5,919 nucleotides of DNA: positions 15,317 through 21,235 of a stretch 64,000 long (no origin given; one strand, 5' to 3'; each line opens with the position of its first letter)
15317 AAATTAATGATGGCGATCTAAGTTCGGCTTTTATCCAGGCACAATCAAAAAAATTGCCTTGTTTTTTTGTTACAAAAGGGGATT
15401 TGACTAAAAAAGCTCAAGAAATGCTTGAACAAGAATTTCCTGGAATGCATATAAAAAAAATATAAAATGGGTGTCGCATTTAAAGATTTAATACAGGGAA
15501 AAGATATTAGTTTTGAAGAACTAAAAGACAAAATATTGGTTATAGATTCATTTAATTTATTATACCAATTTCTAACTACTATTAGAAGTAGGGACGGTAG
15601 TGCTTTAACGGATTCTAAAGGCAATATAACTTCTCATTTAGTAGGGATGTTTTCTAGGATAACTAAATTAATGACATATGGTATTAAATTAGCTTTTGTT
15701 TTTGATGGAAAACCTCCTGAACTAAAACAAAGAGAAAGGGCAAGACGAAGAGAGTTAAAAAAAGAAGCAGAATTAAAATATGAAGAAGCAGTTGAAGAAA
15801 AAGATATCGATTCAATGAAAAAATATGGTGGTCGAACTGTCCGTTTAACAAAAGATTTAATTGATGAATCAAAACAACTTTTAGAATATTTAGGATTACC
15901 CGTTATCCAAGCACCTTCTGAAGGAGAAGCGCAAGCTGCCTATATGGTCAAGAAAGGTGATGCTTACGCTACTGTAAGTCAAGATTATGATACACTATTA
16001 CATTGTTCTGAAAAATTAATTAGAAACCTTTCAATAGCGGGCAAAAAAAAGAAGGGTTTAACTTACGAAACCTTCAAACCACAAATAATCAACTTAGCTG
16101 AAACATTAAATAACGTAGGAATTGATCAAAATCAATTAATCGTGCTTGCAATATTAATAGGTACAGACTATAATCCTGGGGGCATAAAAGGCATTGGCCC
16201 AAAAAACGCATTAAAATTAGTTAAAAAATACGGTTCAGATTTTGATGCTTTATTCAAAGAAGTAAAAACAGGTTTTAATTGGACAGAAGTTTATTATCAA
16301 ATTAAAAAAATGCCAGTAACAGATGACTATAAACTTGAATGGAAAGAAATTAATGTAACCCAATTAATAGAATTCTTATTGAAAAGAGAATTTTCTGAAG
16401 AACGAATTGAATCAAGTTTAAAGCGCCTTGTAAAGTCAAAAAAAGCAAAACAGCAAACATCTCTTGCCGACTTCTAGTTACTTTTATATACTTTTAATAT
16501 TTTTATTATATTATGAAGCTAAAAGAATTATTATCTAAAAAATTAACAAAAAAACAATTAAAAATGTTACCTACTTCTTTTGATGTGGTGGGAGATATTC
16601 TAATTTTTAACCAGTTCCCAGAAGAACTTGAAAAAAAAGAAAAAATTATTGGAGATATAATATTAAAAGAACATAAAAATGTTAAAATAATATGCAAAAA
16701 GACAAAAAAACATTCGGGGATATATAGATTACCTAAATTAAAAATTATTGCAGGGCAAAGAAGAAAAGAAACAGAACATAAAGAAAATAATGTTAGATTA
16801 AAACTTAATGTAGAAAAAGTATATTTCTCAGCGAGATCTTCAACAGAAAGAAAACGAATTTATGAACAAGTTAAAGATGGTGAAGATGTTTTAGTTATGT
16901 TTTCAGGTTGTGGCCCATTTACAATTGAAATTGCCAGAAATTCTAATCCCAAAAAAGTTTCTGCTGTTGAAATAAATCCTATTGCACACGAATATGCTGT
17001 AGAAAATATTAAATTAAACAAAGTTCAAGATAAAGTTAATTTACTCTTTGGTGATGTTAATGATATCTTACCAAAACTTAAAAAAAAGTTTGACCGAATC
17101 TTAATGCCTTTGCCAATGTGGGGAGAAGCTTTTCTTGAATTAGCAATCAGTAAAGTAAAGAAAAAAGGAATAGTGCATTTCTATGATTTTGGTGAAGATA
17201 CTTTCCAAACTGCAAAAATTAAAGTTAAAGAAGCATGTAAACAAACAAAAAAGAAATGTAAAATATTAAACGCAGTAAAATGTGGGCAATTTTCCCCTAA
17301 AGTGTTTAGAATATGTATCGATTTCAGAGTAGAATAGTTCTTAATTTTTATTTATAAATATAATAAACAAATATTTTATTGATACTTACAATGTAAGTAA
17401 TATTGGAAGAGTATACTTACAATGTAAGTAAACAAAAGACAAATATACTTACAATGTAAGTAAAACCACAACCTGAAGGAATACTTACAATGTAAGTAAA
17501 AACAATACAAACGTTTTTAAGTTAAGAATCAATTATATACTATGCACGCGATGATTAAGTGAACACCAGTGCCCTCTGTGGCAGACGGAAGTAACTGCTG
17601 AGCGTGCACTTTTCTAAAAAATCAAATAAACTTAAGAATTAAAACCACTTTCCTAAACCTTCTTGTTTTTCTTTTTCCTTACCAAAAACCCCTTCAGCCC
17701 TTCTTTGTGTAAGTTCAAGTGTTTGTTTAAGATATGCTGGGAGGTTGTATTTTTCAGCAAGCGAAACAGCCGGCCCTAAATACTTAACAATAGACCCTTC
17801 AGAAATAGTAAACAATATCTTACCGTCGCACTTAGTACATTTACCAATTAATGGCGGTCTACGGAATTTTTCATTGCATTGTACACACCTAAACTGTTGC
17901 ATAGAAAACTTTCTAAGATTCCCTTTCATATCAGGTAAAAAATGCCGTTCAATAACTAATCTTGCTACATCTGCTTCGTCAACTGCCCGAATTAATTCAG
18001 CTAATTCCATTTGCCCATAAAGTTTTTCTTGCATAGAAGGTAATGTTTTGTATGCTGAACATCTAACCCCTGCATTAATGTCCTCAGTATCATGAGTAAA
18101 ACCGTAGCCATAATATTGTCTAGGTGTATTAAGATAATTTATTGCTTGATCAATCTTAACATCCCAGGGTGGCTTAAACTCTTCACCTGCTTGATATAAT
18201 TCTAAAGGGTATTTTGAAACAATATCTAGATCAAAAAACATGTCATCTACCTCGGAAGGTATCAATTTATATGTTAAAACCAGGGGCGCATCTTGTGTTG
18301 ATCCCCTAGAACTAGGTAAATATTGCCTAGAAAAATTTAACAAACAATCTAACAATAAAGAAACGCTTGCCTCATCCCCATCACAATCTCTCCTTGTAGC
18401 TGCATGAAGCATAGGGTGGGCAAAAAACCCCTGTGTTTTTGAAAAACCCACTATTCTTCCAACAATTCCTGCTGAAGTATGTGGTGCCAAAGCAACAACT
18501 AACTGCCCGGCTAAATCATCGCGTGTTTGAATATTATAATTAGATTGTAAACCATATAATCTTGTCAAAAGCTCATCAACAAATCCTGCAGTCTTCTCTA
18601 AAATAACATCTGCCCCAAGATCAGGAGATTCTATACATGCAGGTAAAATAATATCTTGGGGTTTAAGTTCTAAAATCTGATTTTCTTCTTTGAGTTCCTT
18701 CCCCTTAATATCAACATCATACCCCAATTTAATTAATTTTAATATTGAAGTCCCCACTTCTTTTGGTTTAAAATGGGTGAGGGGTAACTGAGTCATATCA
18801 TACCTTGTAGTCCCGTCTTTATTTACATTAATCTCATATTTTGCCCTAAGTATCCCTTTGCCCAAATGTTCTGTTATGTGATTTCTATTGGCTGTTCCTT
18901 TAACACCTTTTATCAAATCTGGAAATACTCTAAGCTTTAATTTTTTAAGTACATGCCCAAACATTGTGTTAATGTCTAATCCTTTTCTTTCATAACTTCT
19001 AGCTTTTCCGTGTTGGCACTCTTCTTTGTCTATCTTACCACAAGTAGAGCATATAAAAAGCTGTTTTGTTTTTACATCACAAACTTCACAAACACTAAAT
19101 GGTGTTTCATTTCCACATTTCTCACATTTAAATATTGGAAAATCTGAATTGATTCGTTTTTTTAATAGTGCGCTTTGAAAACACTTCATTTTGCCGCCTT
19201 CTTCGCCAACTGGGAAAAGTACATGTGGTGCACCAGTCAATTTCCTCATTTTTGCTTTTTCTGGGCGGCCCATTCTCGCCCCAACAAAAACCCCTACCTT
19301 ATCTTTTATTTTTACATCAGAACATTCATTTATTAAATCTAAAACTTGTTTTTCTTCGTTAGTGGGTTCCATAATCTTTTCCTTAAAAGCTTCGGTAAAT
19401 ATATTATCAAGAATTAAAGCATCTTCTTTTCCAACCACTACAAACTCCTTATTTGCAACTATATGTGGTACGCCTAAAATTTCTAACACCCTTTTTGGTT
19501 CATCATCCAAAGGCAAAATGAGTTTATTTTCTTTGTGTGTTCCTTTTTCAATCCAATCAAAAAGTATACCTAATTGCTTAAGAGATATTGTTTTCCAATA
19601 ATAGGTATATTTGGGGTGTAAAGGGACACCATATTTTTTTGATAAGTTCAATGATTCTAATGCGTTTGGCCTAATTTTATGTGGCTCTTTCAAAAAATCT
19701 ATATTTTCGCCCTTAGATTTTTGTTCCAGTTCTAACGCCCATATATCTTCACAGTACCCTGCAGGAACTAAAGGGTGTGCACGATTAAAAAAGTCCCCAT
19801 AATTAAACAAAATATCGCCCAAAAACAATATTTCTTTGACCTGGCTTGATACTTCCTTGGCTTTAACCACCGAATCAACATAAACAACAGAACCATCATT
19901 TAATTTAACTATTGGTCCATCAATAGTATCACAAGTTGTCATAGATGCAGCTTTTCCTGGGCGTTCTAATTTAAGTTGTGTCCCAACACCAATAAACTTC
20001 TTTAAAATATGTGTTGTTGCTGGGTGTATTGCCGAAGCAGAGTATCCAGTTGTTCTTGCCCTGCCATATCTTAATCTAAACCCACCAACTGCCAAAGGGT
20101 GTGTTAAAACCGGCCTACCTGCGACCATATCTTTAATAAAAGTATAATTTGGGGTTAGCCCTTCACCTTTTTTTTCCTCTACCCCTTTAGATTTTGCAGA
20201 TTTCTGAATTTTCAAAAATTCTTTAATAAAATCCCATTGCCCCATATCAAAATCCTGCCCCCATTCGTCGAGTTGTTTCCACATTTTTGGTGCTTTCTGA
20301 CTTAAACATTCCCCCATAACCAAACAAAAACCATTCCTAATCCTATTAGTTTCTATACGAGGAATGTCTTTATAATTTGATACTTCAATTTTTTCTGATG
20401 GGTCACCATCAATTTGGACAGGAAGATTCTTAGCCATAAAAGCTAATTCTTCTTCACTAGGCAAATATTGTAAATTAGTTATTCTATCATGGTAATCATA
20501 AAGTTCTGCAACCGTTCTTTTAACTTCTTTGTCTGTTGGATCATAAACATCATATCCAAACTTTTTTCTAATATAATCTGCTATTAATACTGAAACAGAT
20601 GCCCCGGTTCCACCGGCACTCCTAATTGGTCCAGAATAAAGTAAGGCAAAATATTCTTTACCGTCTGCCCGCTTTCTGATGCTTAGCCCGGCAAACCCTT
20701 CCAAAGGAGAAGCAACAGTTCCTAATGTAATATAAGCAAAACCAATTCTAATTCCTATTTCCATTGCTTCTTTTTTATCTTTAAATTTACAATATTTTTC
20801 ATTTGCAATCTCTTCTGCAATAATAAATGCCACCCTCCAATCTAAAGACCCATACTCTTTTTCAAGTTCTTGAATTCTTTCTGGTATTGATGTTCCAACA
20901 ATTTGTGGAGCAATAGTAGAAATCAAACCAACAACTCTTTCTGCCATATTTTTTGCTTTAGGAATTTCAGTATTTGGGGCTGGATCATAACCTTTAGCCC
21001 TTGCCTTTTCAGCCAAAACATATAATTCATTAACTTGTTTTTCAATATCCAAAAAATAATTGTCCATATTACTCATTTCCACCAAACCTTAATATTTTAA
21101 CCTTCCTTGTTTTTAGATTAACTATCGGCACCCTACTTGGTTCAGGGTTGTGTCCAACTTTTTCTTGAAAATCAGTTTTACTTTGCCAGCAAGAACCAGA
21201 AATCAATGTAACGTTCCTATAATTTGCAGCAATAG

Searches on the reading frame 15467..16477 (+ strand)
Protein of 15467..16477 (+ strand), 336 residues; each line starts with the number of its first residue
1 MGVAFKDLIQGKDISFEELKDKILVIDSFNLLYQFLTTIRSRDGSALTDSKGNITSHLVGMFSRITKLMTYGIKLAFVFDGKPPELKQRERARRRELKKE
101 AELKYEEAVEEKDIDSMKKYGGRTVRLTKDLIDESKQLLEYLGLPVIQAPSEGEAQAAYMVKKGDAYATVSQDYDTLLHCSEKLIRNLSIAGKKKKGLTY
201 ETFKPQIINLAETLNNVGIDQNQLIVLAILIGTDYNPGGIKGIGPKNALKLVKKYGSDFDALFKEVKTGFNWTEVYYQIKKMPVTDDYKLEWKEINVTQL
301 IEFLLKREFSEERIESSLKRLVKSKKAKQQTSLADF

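Call 83: search_protein_families(library=pfam, proteins=[window:15467-16477:+], max_evalue=0.001)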
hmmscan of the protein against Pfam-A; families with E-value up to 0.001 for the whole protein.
window:15467-16477:+ (336 aa): 3 families
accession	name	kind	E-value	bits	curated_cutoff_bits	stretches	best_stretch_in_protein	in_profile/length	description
PF00867.23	XPG_I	-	5e-25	88.2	24.9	1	143-234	1-89/89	XPG I-region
PF00752.23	XPG_N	-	1.2e-19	71.1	22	1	12-100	17-100/101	XPG N-terminal domain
PF01367.25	5_3_exonuc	-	0.00045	21.1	40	0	222-266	4-48/97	5'-3' exonuclease, C-terminal SAM fold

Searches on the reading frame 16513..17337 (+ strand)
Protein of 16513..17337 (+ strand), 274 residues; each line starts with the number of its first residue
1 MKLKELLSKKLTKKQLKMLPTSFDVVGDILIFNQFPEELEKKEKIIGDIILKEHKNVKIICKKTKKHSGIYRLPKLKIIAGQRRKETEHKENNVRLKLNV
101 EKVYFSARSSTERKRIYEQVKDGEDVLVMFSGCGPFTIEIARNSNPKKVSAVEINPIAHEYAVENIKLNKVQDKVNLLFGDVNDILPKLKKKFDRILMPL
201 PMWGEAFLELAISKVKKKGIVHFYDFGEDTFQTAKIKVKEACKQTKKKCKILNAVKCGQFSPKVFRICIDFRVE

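Call 83: search_protein_families(library=pfam, proteins=[window:16513-17337:+], max_evalue=0.001)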
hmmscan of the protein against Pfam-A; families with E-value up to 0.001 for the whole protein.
window:16513-17337:+ (274 aa): 8 families
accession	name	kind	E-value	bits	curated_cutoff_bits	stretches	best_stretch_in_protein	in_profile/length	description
PF02475.24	TRM5-TYW2_MTfase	-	8.9e-50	169.3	28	1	87-251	1-163/164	TRM5/TYW2 methyltransferase domain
PF25133.1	TYW2_N_2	-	1.9e-18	66.8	27.7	1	3-83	1-78/79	TYW2 N-terminal domain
PF09445.16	Methyltransf_15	-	1.9e-07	31.2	22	1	126-205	4-84/165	RNA cap guanine-N2 methyltransferase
PF03602.21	Cons_hypoth95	-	1.9e-05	24.8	24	1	121-252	40-168/182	Conserved hypothetical protein 95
PF02005.22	TRM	-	2e-05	24.4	27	1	124-221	51-149/376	N2,N2-dimethylguanosine tRNA methyltransferase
PF13649.12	Methyltransf_25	-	6.3e-05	24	27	1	127-199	2-71/97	Methyltransferase domain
PF06325.19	PrmA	-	0.00017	21.6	22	1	118-196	157-230/296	Ribosomal protein L11 methyltransferase (PrmA)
PF05175.20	MTS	-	0.00025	21.2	23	1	125-199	34-105/170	Methyltransferase small domain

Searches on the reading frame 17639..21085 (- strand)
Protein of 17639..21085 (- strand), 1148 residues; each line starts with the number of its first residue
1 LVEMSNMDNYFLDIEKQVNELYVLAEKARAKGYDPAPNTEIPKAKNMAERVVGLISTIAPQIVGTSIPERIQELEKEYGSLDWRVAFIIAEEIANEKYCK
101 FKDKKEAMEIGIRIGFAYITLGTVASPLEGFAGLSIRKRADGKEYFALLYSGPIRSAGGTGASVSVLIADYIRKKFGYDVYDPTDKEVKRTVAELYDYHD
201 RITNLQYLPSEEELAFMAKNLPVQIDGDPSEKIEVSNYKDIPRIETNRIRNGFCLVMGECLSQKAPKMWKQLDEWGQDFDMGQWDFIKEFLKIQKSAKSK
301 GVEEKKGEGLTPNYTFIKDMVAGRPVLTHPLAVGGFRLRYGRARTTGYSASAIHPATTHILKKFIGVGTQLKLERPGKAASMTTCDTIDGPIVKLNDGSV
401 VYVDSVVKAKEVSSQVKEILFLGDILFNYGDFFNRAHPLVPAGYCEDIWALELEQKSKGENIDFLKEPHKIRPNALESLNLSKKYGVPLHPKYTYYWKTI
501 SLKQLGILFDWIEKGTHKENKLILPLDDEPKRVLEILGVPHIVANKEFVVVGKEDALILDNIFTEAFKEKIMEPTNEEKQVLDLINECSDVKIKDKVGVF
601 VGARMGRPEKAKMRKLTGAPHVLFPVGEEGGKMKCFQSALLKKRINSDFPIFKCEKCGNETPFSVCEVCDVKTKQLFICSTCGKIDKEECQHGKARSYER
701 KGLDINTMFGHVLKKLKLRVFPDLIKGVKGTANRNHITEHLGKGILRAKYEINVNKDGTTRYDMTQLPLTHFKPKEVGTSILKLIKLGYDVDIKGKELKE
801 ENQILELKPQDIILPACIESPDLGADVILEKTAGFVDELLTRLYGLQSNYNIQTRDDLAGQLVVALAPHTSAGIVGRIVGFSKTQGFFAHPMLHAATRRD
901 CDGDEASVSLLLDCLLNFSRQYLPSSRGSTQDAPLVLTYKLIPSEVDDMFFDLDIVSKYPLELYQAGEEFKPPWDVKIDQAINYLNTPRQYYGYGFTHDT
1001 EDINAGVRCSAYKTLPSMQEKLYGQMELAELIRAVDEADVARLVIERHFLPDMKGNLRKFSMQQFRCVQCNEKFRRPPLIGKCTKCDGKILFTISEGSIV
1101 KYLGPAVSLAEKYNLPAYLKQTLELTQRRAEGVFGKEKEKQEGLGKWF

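Call 54: search_protein_families(library=pfam, proteins=[window:17639-21085:-], max_evalue=0.0001)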
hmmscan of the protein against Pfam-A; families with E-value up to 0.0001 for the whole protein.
window:17639-21085:- (1148 aa): 3 families
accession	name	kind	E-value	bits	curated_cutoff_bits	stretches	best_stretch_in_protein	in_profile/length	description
PF24844.1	PolC_DP2_central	-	1.7e-122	409.4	24.3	1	304-683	2-367/372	DNA polymerase II large subunit DP2, central domain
PF24846.1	PolC_DP2_cat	-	1.2e-111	372.9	24.3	1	723-1021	6-299/299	DNA polymerase II large subunit DP2, catalytic domain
PF03833.19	PolC_DP2_N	-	2.2e-81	273.5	24.3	1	9-291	1-269/271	DNA polymerase II large subunit DP2, N-terminal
